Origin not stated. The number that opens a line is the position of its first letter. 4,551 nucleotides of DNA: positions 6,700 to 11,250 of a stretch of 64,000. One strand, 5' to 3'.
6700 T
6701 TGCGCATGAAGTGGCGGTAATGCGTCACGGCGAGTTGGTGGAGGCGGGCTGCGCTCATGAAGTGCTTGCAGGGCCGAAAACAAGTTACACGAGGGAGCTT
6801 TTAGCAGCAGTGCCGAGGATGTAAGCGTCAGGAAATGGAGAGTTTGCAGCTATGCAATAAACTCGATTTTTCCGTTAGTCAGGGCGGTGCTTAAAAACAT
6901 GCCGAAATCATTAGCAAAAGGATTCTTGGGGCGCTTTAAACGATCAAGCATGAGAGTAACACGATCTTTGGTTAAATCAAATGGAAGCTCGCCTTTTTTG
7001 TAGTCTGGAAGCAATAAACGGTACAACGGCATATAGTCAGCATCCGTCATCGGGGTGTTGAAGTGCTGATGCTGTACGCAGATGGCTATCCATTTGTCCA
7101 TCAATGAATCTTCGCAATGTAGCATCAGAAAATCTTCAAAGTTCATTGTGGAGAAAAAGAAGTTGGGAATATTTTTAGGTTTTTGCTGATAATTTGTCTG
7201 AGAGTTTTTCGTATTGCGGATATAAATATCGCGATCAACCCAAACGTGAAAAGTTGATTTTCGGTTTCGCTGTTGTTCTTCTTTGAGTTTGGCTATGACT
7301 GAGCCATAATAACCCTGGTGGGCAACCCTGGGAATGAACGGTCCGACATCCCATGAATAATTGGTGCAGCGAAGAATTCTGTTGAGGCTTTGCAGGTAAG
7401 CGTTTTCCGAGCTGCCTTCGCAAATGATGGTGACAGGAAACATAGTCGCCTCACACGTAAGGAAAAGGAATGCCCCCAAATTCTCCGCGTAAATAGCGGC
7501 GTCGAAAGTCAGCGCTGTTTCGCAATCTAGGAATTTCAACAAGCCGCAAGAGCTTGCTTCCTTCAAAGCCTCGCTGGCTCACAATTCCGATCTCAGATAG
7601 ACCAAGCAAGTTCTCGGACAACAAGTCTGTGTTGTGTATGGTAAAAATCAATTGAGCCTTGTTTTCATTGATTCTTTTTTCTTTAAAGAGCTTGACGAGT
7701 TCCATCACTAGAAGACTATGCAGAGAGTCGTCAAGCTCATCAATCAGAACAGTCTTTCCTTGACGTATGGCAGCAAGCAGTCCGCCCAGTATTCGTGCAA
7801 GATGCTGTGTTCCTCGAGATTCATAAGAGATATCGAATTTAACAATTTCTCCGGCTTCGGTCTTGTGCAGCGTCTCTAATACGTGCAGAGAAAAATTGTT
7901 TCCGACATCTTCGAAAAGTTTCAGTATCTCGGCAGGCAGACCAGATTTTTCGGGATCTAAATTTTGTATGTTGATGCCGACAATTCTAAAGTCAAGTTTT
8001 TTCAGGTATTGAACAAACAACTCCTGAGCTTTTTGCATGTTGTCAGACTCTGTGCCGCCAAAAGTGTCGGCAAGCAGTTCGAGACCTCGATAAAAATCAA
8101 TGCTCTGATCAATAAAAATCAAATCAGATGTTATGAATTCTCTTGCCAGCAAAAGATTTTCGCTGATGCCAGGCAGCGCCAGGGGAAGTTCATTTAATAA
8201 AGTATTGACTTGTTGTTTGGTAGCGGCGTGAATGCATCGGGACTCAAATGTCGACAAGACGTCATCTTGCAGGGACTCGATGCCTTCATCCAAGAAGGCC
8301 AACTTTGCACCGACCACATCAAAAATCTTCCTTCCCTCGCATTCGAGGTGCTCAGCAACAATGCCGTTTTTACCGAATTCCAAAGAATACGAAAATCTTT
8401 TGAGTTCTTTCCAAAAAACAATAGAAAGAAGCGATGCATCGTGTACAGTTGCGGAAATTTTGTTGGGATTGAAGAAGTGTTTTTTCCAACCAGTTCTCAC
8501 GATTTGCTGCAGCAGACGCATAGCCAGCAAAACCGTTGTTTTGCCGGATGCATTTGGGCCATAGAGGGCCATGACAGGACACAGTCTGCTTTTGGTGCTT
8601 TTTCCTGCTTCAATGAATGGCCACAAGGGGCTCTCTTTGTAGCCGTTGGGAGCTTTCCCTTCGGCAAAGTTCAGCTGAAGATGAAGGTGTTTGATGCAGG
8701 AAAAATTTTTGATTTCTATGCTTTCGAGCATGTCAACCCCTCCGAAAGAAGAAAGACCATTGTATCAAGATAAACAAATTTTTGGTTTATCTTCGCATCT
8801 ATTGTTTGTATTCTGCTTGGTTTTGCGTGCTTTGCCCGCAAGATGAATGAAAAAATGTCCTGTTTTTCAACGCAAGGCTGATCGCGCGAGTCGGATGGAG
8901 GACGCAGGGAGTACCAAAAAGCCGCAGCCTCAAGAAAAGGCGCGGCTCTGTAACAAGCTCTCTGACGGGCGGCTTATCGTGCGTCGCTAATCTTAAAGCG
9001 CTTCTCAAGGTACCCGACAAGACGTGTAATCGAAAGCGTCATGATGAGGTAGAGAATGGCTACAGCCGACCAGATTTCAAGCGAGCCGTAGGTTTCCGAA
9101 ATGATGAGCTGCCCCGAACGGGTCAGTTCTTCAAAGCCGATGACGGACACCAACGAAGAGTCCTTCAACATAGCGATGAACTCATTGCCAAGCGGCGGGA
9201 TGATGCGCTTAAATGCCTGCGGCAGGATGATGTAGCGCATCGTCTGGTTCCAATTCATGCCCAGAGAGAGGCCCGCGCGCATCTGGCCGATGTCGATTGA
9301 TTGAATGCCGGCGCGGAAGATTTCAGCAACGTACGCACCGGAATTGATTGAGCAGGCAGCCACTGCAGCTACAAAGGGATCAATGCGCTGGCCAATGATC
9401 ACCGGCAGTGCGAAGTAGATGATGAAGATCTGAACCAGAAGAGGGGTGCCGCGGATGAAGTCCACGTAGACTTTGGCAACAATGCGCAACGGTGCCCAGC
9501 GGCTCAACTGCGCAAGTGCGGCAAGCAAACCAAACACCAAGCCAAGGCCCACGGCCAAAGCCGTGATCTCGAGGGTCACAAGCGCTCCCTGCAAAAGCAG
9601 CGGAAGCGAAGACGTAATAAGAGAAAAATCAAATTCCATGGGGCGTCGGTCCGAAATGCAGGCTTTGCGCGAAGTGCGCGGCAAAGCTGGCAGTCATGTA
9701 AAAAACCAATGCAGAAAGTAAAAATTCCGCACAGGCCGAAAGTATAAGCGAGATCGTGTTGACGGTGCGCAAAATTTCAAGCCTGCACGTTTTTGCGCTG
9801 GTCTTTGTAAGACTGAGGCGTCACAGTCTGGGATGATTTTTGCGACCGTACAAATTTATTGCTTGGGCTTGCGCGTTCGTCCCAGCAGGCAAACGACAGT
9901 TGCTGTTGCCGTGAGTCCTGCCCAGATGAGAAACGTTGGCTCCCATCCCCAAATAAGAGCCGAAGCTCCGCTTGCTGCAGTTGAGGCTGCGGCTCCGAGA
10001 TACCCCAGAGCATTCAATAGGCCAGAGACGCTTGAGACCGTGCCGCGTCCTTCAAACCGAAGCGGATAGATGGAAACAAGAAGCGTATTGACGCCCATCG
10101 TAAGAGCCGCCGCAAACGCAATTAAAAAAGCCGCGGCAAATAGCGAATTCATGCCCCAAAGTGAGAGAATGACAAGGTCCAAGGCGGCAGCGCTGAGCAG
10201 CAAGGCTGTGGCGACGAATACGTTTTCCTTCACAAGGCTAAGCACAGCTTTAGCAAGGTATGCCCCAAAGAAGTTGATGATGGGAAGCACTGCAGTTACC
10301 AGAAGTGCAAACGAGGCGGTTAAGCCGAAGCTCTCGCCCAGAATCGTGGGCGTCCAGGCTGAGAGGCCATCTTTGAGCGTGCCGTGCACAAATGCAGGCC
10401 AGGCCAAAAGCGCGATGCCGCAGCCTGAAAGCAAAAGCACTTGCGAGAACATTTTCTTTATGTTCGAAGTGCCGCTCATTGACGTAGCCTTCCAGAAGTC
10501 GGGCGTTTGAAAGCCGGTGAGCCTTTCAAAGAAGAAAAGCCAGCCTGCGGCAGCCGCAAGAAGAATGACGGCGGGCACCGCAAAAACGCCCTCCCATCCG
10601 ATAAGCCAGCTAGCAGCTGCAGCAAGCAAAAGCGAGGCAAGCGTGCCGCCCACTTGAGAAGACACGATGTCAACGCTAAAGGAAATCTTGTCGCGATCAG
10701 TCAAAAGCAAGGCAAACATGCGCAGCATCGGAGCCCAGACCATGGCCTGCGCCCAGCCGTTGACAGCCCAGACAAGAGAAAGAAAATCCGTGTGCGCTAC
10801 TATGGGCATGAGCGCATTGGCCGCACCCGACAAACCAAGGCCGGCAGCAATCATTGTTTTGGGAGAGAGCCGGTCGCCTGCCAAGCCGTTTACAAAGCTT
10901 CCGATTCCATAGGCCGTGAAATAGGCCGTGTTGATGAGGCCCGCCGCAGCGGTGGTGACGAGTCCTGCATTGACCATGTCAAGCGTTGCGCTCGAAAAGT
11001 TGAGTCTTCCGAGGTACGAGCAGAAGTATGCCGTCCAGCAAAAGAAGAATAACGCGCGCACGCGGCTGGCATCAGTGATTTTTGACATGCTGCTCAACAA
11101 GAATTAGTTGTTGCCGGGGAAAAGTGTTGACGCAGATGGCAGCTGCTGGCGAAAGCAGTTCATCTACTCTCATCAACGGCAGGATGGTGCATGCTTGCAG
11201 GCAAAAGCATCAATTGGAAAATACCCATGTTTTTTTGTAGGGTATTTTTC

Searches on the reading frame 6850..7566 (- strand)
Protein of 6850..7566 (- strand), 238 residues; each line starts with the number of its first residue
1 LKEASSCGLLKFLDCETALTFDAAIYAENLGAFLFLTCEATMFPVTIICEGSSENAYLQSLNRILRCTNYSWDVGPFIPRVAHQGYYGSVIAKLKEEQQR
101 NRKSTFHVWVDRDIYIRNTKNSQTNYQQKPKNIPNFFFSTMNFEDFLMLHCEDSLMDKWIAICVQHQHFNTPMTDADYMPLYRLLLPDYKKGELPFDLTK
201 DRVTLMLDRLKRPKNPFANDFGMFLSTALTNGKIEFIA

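Call 92: search_protein_families(library=pfam, proteins=[window:6850-7566:-], max_evalue=0.001)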
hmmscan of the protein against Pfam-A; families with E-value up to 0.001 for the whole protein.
window:6850-7566:- (238 aa): 1 family
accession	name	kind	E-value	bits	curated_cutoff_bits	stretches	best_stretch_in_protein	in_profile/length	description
PF13707.11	RloB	-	5.6e-09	36.9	31.5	1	46-192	2-143/195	RloB-like protein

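Call 94: search_protein_families(library=padloc, proteins=[window:6850-7566:-], max_evalue=0.00001)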
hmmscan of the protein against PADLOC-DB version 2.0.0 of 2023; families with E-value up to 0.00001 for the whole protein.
window:6850-7566:- (238 aa): 1 family
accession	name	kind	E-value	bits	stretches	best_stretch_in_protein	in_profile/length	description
PDLC02337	AbiLii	-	3.7e-07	28.9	1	45-172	31-68/170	AbiLii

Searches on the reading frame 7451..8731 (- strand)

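Call 92: search_protein_families(library=pfam, proteins=[window:7451-8731:-], max_evalue=0.001)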
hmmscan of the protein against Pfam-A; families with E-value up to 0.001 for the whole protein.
window:7451-8731:- (426 aa): 3 families
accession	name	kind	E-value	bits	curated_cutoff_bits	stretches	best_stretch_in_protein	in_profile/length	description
PF13304.12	AAA_21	-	2.8e-23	83.9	27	2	255-371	175-303/304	AAA domain, putative AbiEii toxin, Type IV TA system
PF13175.12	AAA_15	-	3e-10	40.7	32.1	1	1-76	1-48/374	AAA ATPase domain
PF13476.12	AAA_23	-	0.00016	22.8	27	1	4-212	1-142/201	AAA domain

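Call 94: search_protein_families(library=padloc, proteins=[window:7451-8731:-], max_evalue=0.00001)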
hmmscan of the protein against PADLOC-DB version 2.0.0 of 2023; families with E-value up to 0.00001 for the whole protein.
window:7451-8731:- (426 aa): 20 families
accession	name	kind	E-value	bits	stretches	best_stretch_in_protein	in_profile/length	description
PDLC02335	AbiLi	-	7.4e-62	207.3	1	1-423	49-286/326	AbiLi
PDLC02980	AriA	-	1.5e-22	79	2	257-371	215-303/304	-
PDLC02979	AriA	-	1.9e-13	48.9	1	1-369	1-371/373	-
PDLC04180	HEC-01A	-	4.3e-12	43.9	1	305-400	256-349/382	-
PDLC04178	HEC-01A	-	2.5e-11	41.3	1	291-388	252-348/399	-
PDLC04391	PDC-M07A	-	1.1e-10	39.1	1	274-402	254-382/412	-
PDLC04135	mad3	-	9.4e-09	33.3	1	53-373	24-332/374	mads_3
PDLC04426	PDC-M12A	-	9.6e-09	33.1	1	302-376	258-328/369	-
PDLC04393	PDC-M07A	-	1.5e-08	32.1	0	289-402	273-386/435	-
PDLC03878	NsnB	-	2.2e-08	32.2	1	45-372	15-282/345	-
PDLC04176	HEC-01A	-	3.2e-08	31.3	0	287-385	239-333/371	-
PDLC04392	PDC-M07A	-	1.6e-07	28.7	0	271-372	257-352/432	-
PDLC04149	HEC-04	-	2.5e-07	27.7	0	51-79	47-75/494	-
PDLC04389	PDC-M07A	-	2.9e-07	27.9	0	322-402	323-404/443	-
PDLC04179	HEC-01A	-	3.6e-07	27.6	0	306-401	342-432/459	-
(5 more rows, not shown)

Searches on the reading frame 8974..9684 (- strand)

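Call 92: search_protein_families(library=pfam, proteins=[window:8974-9684:-], max_evalue=0.001)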
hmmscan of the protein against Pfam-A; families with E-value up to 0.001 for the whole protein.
window:8974-9684:- (236 aa): 1 family
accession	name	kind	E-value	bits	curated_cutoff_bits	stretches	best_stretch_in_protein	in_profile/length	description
PF00528.27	BPD_transp_1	-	1.1e-26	94.1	26.4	1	48-231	1-183/184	Binding-protein-dependent transport system inner membrane component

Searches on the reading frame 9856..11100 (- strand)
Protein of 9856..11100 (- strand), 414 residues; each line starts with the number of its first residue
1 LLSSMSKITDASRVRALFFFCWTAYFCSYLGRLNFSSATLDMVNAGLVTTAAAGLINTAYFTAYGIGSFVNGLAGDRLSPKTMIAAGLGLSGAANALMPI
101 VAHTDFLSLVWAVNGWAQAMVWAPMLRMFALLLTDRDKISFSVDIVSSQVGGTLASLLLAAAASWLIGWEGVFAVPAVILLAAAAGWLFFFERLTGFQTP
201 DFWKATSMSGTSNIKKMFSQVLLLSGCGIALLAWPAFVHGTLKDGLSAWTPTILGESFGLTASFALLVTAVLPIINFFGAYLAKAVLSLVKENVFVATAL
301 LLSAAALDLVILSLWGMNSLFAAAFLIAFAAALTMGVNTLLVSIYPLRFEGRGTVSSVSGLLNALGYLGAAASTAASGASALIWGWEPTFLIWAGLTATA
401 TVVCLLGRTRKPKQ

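Call 92: search_protein_families(library=pfam, proteins=[window:9856-11100:-], max_evalue=0.001)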
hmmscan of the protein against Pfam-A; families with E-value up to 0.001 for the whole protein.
window:9856-11100:- (414 aa): 1 family
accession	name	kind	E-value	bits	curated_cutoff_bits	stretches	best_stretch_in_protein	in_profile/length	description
PF07690.21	MFS_1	-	2.4e-26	93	33.4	2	22-372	2-345/347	Major Facilitator Superfamily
